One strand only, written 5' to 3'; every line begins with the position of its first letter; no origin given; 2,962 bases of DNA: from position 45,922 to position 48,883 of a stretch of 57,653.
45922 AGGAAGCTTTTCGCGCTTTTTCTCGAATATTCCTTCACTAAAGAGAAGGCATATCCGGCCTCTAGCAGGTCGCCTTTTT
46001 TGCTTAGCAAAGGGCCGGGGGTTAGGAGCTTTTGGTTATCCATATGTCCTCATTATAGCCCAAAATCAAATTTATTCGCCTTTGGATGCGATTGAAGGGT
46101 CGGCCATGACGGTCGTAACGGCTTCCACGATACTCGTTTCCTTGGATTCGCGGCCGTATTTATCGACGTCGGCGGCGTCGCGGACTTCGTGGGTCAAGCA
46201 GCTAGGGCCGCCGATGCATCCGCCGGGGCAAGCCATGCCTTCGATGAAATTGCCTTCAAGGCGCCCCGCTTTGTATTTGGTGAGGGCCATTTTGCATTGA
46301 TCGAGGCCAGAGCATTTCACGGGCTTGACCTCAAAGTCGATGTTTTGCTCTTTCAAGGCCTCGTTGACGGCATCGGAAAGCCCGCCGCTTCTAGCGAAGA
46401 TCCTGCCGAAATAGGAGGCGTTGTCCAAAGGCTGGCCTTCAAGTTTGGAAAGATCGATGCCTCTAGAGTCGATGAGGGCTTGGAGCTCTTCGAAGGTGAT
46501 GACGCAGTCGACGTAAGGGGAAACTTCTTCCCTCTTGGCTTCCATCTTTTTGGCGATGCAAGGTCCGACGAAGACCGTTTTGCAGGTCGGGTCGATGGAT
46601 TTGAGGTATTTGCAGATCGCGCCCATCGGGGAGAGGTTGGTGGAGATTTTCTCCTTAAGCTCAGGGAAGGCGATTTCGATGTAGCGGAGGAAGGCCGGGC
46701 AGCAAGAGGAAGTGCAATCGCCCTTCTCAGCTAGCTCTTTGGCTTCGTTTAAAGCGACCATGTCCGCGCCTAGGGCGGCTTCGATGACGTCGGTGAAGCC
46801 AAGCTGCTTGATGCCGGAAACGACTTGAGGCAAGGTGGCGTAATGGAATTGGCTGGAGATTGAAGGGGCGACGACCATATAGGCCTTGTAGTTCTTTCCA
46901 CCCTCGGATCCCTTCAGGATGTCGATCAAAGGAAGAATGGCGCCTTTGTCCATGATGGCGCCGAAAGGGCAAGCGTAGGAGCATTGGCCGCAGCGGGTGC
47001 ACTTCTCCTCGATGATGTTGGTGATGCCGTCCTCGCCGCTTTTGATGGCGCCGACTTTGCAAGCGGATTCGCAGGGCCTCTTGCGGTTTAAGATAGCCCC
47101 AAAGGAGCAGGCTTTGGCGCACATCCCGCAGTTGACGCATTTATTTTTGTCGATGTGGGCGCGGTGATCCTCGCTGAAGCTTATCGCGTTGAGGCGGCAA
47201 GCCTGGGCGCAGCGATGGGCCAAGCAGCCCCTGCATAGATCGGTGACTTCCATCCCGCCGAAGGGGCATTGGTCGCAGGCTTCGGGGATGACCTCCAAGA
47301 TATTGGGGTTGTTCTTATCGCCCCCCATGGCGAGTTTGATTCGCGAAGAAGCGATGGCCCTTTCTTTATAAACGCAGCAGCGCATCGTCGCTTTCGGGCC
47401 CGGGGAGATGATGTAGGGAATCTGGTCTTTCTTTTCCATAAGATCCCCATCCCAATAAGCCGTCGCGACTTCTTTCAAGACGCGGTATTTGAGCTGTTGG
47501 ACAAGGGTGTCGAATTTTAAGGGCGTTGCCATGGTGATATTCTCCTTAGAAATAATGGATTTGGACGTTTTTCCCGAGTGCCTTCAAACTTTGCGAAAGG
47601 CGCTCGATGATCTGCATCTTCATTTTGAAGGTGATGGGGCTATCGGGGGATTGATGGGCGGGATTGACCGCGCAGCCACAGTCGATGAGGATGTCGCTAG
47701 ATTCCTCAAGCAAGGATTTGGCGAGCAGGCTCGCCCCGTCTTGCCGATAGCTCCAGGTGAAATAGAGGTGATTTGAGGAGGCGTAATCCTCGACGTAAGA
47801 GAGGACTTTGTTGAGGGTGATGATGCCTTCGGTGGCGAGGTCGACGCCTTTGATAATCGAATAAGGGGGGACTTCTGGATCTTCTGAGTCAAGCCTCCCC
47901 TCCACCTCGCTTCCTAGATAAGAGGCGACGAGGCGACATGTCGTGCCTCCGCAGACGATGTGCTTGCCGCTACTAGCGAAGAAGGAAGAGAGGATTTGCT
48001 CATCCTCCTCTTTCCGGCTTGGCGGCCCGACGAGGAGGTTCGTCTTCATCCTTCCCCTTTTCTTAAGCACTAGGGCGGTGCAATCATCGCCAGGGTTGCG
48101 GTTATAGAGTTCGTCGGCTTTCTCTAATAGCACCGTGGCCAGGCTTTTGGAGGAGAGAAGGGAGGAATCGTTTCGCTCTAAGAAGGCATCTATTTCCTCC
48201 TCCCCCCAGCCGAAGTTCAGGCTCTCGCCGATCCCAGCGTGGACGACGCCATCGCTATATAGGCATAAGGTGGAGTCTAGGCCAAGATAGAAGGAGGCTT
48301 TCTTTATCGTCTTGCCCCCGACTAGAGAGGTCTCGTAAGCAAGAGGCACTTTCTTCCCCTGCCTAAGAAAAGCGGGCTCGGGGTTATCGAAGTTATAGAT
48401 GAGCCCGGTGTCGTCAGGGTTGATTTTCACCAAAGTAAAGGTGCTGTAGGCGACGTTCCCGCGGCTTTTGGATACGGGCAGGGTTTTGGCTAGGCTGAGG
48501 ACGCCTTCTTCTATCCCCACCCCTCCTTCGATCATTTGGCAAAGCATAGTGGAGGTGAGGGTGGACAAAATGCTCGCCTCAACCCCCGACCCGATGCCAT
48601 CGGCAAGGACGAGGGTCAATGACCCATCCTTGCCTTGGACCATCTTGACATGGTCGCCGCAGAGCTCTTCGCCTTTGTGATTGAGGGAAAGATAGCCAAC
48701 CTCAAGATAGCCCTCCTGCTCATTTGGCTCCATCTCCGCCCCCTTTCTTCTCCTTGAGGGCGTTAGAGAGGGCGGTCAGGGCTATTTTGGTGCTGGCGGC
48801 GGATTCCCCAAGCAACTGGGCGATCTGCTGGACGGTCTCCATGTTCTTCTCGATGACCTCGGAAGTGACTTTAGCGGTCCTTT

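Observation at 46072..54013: rex-adhE is fused to an hfsABCD-like putative H2-sensing signalling module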

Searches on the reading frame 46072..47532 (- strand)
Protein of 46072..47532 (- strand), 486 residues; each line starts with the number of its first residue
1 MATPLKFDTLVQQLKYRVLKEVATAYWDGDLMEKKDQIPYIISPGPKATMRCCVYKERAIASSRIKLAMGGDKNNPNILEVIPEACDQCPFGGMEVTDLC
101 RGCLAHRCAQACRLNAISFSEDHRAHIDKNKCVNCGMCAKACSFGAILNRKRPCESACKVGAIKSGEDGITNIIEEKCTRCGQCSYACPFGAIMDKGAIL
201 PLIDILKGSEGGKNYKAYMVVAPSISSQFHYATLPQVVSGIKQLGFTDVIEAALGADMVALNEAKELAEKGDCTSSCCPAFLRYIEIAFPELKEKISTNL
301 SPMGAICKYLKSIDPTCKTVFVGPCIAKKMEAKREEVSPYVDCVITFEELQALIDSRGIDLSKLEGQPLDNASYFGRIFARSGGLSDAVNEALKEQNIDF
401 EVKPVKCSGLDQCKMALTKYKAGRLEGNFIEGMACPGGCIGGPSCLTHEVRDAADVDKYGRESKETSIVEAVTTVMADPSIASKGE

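Call 3: search_protein_families(library=pfam, proteins=[window:46072-47532:-], max_evalue=0.01)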
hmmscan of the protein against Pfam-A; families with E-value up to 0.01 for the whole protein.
window:46072-47532:- (486 aa): 13 families
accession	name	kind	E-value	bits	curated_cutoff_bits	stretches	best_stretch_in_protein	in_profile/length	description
PF02906.19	Fe_hyd_lg_C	-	3.5e-64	217.2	22.1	1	216-443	2-245/245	Iron only hydrogenase large subunit, C-terminal domain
PF00037.32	Fer4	-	1.5e-12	47.2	21.1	2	173-193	3-23/24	4Fe-4S binding domain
PF12838.12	Fer4_7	-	3.1e-11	44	27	2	100-146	2-52/52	4Fe-4S dicluster domain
PF12837.12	Fer4_6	-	2.6e-10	40.2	25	2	125-147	2-24/24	4Fe-4S binding domain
PF14697.11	Fer4_21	-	2.5e-08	34.4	35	2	98-143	6-52/59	4Fe-4S dicluster domain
PF12797.12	Fer4_2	-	9.6e-07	28.8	24.5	2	125-143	3-21/22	4Fe-4S binding domain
PF25160.1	LdpA_Fe-S-bd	-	2.6e-06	27.5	27.6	1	151-194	6-44/49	LdpA Fe-S cluster-binding domain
PF13187.11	Fer4_9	-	4.4e-06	27.1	27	2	153-193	7-52/52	4Fe-4S dicluster domain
PF13534.11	Fer4_17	-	0.00011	23.1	22.2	1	131-189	1-57/61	4Fe-4S dicluster domain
PF13484.11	Fer4_16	-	0.00031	21.9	30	1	131-190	1-65/66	4Fe-4S double cluster binding domain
PF13183.11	Fer4_8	-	0.00032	21.6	27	1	130-191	3-67/68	4Fe-4S dicluster domain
PF13237.11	Fer4_10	-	0.00072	19.9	25.5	1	127-189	4-53/53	4Fe-4S dicluster domain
PF12800.12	Fer4_4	-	0.0035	18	24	1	176-191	2-17/17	4Fe-4S binding domain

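Call 4: search_protein_families(library=ncbifam, proteins=[window:46072-47532:-], max_evalue=0.01)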
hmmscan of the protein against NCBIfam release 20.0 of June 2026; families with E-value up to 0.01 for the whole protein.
window:46072-47532:- (486 aa): 55 families (the best 25 are shown)
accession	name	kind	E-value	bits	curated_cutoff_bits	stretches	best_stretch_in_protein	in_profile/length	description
TIGR04105.1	FeFe_hydrog_B1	subfamily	1.8e-165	551.1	450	1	8-448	2-461/462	monomeric [FeFe] hydrogenase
TIGR02512.1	FeFe_hydrog_A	subfamily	1.8e-46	158.8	405.95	2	126-390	3-290/375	[FeFe] hydrogenase, group A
NF040763.1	FeFe_hydrog_A6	exception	2.9e-44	151.4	765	2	95-388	107-426/571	NADH-dependent [FeFe] hydrogenase, group A6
NF040762.1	Hydr_FeFe_Clost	exception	6.4e-31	107.6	900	1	126-401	140-438/572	ferredoxin hydrogenase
NF038355.1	FDH3_beta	equivalog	2.5e-12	47.2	240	2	152-192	60-100/180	formate dehydrogenase FDH3 subunit beta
NF058577.1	FdxA_fam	equivalog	3.7e-11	43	65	2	96-146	5-52/52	4Fe-4S ferredoxin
NF045874.1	Vhu_polyferre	exception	1.1e-10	40.9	600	2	92-148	122-175/381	F420-non-reducing hydrogenase associated-polyferredoxin VhuB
NF005505.0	PRK07118.1-4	equivalog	5.4e-10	39.2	378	2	101-146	141-187/265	Fe-S cluster domain-containing protein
NF041836.1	rnfB_Methano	equivalog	9.4e-10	38.4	445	2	140-193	137-188/265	Rnf electron transport complex subunit RnfB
NF007658.0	PRK10330.1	equivalog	2.7e-09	36.7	260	2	152-193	64-104/181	electron transport protein HydN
NF007382.0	PRK09898.1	equivalog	3e-09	36.7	213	1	92-144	114-168/208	ferredoxin-like protein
NF048010.1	SfplDhtActHpsHDes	equivalog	2.1e-08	33.4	430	2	153-210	65-122/298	(2S)-3-sulfopropanediol dehydratase activating enzyme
NF009451.0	PRK12809.1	equivalog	2.5e-08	32.7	1154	2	99-147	55-102/639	formate-dependent uric acid utilization protein YgfT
TIGR02700.1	flavo_MJ0208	hypoth_equivalog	4.6e-08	32.6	251.35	2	99-149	149-196/234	dihydromethanopterin reductase (acceptor)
NF009408.0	PRK12769.1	equivalog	2.6e-07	29.2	1003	2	152-193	62-102/659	formate-dependent uric acid utilization protein AegA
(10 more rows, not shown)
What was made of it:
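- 46072..47532 (-): Group B monomeric [FeFe]-hydrogenase of 486 aa, the orthologue of R. albus HydA2 (60% identity). TIGR04105 at 551 bits (call 4).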

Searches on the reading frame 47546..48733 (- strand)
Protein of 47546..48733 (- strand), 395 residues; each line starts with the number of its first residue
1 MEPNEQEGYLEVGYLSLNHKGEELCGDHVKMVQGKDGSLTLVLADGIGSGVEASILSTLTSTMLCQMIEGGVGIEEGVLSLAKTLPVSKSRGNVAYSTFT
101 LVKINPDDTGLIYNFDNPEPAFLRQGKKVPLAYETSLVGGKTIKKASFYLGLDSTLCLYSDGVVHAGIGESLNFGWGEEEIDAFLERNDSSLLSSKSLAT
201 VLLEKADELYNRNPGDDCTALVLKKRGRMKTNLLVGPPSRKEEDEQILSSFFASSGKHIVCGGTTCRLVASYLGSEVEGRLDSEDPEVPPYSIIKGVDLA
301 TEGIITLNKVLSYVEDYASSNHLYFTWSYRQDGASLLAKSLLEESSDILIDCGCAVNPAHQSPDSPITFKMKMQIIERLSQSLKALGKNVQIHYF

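Call 3: search_protein_families(library=pfam, proteins=[window:47546-48733:-], max_evalue=0.01)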
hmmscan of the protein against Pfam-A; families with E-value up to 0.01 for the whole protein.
window:47546-48733:- (395 aa): 1 family
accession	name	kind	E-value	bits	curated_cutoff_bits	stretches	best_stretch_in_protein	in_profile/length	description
PF07228.17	SpoIIE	-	1.5e-17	64.6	25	1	36-224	2-190/192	Stage II sporulation protein E (SpoIIE)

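Call 4: search_protein_families(library=ncbifam, proteins=[window:47546-48733:-], max_evalue=0.01)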
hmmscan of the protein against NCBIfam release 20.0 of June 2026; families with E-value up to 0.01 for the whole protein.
window:47546-48733:- (395 aa): 1 family
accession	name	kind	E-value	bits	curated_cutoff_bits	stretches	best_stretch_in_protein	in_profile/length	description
TIGR02865.1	spore_II_E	equivalog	1.1e-10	40.3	490.8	1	18-224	560-762/764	stage II sporulation protein E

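Call 40: find_homologous_proteins(query=window:47546-48733:-, max_evalue=1e-10)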
Query window:47546-48733:- (395 aa): 7988 proteins with E <= 1e-10 among 8000 candidates; the best 120 are listed.
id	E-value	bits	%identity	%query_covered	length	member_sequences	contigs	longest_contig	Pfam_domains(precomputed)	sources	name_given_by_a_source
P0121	3.8e-252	854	97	100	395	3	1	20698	PF07228.18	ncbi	-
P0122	7.1e-211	718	81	100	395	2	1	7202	PF07228.18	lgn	-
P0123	9.1e-195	665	74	100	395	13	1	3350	PF07228.18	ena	-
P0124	2.0e-169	582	65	100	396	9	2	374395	PF07228.18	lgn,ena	-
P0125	3.2e-162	558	63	100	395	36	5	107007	PF07228.18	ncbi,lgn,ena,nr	ncbi:serine/threonine-protein phosphatase [bacterium]|nr:serine/threonine-protein phosphatase [bacte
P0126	1.6e-161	556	63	100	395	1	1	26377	PF07228.18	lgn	-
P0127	1.1e-159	550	61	100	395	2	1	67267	PF07228.18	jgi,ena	jgi:hypothetical protein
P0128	2.9e-159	548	62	100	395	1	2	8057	PF07228.18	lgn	-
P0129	9.2e-159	547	61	100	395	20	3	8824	PF07228.18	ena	-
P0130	1.1e-158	546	62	100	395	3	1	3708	PF07228.18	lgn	-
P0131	6.3e-158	544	61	100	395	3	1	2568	PF07228.18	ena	-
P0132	3.5e-157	541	60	100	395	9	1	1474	PF07228.18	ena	-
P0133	1.2e-155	536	61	100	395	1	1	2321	PF07228.18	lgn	-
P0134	1.2e-152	527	61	100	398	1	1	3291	PF07228.18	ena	-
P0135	1.5e-152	526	61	98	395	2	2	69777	PF07228.18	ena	-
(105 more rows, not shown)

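Call 50: predict_structure(alignment_id=A1)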
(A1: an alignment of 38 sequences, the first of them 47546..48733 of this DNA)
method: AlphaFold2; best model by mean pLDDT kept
length: 395 residues; sequences in the alignment: 38
mean_pLDDT: 86.9   pTM: 0.86
mean pLDDT of the five models: 86.9, 86.6, 86.5, 84.9, 83.9
residues with pLDDT >= 90: 249; 70-90: 96; 50-70: 37; < 50: 13
segments of 3 or more residues with pLDDT < 50: 1-6, 168-173
pLDDT, mean of each block of 10 residues (from residue 1): 55 87 79 93 84 87 93 90 78 78 96 94 95 89 93 95 65 67 93 93 85 74 95 92 92 96 94 94 87 96 92 94 92 96 95 72 55 90 94 93
secondary structure, 60 per line:
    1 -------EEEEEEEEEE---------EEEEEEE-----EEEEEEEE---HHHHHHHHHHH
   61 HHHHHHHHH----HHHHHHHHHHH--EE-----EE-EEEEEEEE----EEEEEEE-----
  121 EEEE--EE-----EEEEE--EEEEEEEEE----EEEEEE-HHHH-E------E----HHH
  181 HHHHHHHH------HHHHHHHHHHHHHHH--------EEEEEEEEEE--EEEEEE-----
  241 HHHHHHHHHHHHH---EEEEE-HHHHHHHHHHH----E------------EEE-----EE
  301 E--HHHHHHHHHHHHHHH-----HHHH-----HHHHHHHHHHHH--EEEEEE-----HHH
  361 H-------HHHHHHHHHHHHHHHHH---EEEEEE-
elements in order: E8-17 E27-33 E39-46 H50-69 H74-84 E97-104 E109-115 E121-124 E134-138 E141-149 E154-159 H161-164 H178-188 H195-209 E218-227 E230-235 H241-253 E257-261 H263-273 E291-293 E299-301 H304-318 H324-327 H333-344 E347-352 H358-361 H369-385 E389-394

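Call 53: fold_search(model_id=the predicted structure, library=pdb)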
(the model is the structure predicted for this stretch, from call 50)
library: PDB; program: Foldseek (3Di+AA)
matches with E <= 10: 1229; with E <= 0.001: 113
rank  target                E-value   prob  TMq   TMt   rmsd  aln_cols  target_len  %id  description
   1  5mqh                  1.2e-13  1.00  0.43  0.71   4.7       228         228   17  Structure of the Phosphatase Domain of the Cell Fate Determinant SpoIIE from Bacillus subtilis in a crystal form without (released 2017-05-31)
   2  3pu9_A                6.0e-13  1.00  0.48  0.78   3.9       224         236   22  Crystal structure of serine/threonine phosphatase Sphaerobacter thermophilus DSM 20745 (released 2010-12-22)
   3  3ke6_A                1.0e-12  1.00  0.43  0.47  11.7       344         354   15  The crystal structure of the RsbU and RsbW domains of Rv1364c from Mycobacterium tuberculosis (released 2010-11-10)
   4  3ke6_B                3.6e-12  1.00  0.44  0.50   5.8       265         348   19  The crystal structure of the RsbU and RsbW domains of Rv1364c from Mycobacterium tuberculosis (released 2010-11-10)
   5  5ucg_A                1.7e-11  1.00  0.45  0.51   3.9       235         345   18  Structure of the PP2C Phosphatase Domain and a Fragment of the Regulatory Domain of the Cell Fate Determinant SpoIIE f (released 2017-05-31)
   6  5ucg_D                3.0e-11  1.00  0.42  0.49   5.0       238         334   20  Structure of the PP2C Phosphatase Domain and a Fragment of the Regulatory Domain of the Cell Fate Determinant SpoIIE f (released 2017-05-31)
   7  5ucg_E                4.5e-11  1.00  0.43  0.50   4.3       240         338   19  Structure of the PP2C Phosphatase Domain and a Fragment of the Regulatory Domain of the Cell Fate Determinant SpoIIE f (released 2017-05-31)
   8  5ucg_B                6.1e-11  1.00  0.43  0.50   4.3       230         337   18  Structure of the PP2C Phosphatase Domain and a Fragment of the Regulatory Domain of the Cell Fate Determinant SpoIIE f (released 2017-05-31)
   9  3zt9                  1.2e-10  1.00  0.39  0.74   4.9       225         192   19  The bacterial stressosome: a modular system that has been adapted to control secondary messenger signaling (released 2012-02-22)
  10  5ucg_C                2.3e-10  1.00  0.42  0.49   4.3       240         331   18  Structure of the PP2C Phosphatase Domain and a Fragment of the Regulatory Domain of the Cell Fate Determinant SpoIIE f (released 2017-05-31)
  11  3w40_A                4.9e-10  1.00  0.40  0.73   4.0       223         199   17  Crystal structure of RsbX in complex with magnesium in space group P1 (released 2014-01-22)
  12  2j86_B                1.1e-09  1.00  0.38  0.60   5.8       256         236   16  Structural analysis of the PP2C Family Phosphatase tPphA of Thermosynechococcus elongatus (released 2007-11-06)
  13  2pk0_C                1.2e-09  1.00  0.40  0.62   6.3       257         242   17  Structure of the S. agalactiae serine/threonine phosphatase at 2.65 resolution (released 2007-06-12)
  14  2pk0_A                1.7e-09  1.00  0.40  0.60   6.3       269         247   17  Structure of the S. agalactiae serine/threonine phosphatase at 2.65 resolution (released 2007-06-12)
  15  5d2u                  2.0e-09  1.00  0.38  0.58   5.9       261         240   16  Crystal structure of tPphA Variant - H39A (released 2016-05-04)
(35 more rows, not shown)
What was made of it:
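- On SpoIIE/PP2C (PPM) phosphatase: Foldseek matches 5mqh, 3pu9 and 3ke6 at E = 1e-13 to 1e-12 (call 53).
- The model matches SpoIIE, RsbU and RsbX structures at E = 1e-13 to 1e-10 (call 53).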

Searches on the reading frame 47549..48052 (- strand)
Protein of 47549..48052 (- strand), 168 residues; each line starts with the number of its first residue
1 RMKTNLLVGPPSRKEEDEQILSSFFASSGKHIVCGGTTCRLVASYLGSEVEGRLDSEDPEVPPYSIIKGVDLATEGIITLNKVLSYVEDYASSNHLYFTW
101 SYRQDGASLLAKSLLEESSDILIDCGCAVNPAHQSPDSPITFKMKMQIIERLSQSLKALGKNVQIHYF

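Call 56: search_solved_structures(query=A3, max_evalue=10, show_alignments=2)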
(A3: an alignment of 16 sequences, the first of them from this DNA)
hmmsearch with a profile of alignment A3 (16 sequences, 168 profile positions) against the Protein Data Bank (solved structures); distinct sequences matched with E-value up to 10: 7.
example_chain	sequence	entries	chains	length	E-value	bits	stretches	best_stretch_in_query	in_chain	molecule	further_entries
3trj_A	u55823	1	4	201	0.31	13.8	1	17-69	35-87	Phosphoheptose isomerase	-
1r4m_B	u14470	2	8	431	1.1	12.1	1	25-83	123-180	ubiquitin-activating enzyme E1C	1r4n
3dbl_B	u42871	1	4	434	1.1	12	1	25-83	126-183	NEDD8-activating enzyme E1 catalytic subunit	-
1tt5_B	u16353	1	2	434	1.1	12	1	25-83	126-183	ubiquitin-activating enzyme E1C isoform 1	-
1yov_B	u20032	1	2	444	1.2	12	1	25-83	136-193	Ubiquitin-activating enzyme E1C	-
3gzn_B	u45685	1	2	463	1.2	11.9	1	25-83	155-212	NEDD8-activating enzyme E1 catalytic subunit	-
3dbr_B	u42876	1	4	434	1.6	11.5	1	25-77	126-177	NEDD8-activating enzyme E1 catalytic subunit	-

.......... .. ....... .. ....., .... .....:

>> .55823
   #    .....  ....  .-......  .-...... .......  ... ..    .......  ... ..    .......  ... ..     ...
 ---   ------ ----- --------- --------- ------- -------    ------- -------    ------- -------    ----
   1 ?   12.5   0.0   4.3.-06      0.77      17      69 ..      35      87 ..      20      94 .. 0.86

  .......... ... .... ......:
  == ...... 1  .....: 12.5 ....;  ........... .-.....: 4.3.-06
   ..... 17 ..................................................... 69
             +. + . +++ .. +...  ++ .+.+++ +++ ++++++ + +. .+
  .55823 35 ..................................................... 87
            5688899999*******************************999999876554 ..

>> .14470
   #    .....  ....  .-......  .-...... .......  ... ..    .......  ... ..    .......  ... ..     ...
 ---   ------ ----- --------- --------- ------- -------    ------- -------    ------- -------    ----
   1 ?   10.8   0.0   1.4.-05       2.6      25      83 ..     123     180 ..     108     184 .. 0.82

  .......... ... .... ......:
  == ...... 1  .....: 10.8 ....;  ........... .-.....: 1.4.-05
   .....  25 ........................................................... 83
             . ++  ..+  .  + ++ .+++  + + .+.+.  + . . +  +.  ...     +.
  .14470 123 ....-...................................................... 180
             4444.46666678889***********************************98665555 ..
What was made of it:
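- Tried and rejected: The profile search against PDB sequences gave only a marginal SIS-like hit (GmhA 3trj, E = 0.31, call 56).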

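Call 57: search_protein_families(library=pfam, proteins=[window:47549-48052:-], max_evalue=10)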
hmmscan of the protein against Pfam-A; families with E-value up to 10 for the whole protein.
seq(168 aa): 0 families

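Call 82: search_protein_representatives(protein=window:47549-48052:-)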
Query: 168 residues. Proteins with E-value up to 0.001 (for the whole library): 918; up to 1e-10: 497; up to 1e-30: 43. The best 150 are listed.
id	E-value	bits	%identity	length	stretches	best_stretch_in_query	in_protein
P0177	9.7e-54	197.7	55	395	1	1-168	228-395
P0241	3.7e-49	182.8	48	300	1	4-168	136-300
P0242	5.8e-47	175.7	49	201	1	13-168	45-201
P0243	4.2e-45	169.6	47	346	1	2-168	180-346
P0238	4.3e-44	166.3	45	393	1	3-168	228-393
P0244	5.3e-44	166.0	50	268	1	19-168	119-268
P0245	1.1e-42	161.7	47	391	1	2-168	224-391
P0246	1.3e-41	158.2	45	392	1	2-168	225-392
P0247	1.9e-41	157.7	51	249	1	24-168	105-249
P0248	6.3e-41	156.1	52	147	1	21-168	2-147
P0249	6.8e-40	152.7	43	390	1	2-168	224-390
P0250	1.5e-38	148.3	51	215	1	29-168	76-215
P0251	2.2e-38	147.8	51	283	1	3-139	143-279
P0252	3.7e-37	143.8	42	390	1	4-166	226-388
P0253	1.6e-36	141.7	47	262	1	3-154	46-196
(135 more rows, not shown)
